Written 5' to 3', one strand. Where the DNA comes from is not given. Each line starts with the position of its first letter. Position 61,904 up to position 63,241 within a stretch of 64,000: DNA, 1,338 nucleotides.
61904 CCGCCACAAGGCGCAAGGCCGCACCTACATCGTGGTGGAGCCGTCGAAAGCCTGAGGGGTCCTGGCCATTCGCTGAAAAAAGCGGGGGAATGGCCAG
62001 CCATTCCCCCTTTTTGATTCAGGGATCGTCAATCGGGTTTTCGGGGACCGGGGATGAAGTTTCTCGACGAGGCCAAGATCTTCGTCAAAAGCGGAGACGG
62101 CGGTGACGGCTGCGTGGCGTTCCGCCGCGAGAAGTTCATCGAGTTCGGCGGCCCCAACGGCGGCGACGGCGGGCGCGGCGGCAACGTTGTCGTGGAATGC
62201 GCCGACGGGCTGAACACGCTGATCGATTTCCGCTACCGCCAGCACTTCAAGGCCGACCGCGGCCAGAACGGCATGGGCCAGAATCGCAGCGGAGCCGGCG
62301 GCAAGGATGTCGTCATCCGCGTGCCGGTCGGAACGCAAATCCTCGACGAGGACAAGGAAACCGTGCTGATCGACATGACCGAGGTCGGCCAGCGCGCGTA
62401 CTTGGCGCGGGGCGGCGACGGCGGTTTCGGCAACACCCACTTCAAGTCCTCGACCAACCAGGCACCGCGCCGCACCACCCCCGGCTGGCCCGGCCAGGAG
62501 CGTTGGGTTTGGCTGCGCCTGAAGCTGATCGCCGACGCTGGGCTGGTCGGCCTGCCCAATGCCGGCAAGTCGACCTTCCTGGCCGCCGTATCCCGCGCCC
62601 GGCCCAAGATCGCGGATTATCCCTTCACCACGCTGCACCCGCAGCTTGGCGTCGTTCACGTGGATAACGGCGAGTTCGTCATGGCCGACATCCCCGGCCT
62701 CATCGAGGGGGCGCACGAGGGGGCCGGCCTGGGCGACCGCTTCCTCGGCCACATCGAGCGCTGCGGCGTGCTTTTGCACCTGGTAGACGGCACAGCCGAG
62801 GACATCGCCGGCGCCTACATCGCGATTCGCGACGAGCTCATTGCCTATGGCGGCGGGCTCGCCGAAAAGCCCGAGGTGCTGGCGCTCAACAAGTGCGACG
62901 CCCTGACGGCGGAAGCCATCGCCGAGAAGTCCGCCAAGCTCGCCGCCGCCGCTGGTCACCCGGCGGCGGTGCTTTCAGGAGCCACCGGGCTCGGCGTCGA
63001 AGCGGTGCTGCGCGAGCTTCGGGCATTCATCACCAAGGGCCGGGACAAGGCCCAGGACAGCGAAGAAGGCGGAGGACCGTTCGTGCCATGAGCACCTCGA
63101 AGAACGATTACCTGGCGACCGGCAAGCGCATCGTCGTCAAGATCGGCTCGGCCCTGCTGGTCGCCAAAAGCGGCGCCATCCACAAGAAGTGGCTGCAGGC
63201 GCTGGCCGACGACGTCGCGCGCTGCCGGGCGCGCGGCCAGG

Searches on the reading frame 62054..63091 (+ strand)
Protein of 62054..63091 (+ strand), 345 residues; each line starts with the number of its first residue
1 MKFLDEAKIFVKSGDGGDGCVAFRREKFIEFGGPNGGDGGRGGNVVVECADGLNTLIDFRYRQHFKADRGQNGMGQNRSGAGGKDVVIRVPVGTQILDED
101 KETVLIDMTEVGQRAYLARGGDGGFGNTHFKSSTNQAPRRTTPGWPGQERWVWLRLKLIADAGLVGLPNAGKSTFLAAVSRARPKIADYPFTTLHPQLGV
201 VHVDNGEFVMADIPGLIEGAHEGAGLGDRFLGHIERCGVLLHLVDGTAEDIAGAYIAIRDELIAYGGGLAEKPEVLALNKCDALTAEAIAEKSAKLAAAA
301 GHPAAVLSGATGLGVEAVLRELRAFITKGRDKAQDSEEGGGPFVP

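Call 14: search_protein_families(library=pfam, proteins=[window:62054-63091:+], max_evalue=0.01)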
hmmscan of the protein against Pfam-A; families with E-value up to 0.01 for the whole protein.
window:62054-63091:+ (345 aa): 3 families
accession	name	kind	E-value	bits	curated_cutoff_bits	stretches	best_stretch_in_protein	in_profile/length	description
PF01018.28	GTP1_OBG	-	3.1e-63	212.5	27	1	5-158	2-155/155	GTP1/OBG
PF01926.29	MMR_HSR1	-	8.3e-25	87.5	21.9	1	162-280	2-113/113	50S ribosome-binding GTPase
PF02421.24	FeoB_N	-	1.7e-10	41.1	27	1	163-321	4-155/156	Ferrous iron transport protein B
